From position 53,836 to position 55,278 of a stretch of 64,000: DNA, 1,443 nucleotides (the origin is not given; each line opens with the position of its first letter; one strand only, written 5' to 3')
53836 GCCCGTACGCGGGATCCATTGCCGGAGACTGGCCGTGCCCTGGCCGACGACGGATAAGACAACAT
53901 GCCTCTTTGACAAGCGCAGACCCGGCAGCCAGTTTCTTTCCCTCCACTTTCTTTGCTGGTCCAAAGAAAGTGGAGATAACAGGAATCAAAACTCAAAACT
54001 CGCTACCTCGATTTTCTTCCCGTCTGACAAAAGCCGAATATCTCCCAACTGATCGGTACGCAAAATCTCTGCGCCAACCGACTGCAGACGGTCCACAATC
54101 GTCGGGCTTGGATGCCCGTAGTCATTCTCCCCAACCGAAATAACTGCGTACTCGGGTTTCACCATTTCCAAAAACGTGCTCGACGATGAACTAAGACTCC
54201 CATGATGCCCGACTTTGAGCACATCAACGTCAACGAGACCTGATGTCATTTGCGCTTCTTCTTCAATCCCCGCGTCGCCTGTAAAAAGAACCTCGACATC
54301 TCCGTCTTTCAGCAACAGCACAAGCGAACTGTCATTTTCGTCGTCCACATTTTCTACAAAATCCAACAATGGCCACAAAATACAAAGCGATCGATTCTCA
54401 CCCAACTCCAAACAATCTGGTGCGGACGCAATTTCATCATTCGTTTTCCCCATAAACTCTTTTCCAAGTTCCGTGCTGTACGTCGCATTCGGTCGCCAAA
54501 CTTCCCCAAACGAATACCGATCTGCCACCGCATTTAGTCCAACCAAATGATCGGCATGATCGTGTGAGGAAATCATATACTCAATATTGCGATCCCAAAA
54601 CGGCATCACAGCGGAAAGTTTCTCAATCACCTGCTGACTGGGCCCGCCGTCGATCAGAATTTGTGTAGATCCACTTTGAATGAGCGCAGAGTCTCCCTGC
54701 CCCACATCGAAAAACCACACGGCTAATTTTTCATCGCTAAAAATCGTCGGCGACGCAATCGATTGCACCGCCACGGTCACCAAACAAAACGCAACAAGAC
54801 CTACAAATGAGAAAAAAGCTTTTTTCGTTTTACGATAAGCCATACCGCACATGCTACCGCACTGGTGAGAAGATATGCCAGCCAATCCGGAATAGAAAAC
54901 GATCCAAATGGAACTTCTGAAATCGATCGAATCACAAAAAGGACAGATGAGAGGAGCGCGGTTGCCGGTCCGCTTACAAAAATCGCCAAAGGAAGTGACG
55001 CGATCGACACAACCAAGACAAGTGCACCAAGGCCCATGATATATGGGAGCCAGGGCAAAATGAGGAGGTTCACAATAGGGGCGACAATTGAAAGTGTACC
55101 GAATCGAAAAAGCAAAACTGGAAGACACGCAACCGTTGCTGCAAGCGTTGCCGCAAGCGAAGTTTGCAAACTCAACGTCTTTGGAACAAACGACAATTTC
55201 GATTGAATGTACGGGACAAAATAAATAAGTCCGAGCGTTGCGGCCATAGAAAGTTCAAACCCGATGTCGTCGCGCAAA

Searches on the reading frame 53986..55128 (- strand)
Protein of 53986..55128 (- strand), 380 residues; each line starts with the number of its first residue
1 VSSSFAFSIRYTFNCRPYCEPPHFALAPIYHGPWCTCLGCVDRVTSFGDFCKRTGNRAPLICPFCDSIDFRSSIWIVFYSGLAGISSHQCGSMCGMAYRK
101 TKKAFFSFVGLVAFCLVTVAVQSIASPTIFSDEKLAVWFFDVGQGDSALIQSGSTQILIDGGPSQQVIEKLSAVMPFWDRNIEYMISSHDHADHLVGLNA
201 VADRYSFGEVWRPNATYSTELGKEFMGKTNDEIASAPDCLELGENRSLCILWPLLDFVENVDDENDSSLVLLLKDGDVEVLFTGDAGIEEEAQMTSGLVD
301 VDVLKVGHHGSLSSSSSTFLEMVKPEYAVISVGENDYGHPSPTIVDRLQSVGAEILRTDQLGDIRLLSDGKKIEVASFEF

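Call 50: search_protein_families(library=pfam, proteins=[window:53986-55128:-], max_evalue=0.001)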
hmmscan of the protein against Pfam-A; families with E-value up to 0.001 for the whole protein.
window:53986-55128:- (380 aa): 2 families
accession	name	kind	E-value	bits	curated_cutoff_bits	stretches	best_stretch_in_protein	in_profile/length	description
PF00753.33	Lactamase_B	-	2e-15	57.7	22.7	1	141-333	2-195/196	Metallo-beta-lactamase superfamily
PF12706.13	Lactamase_B_2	-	7.9e-05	22.8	27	1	155-216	1-66/200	Beta-lactamase superfamily domain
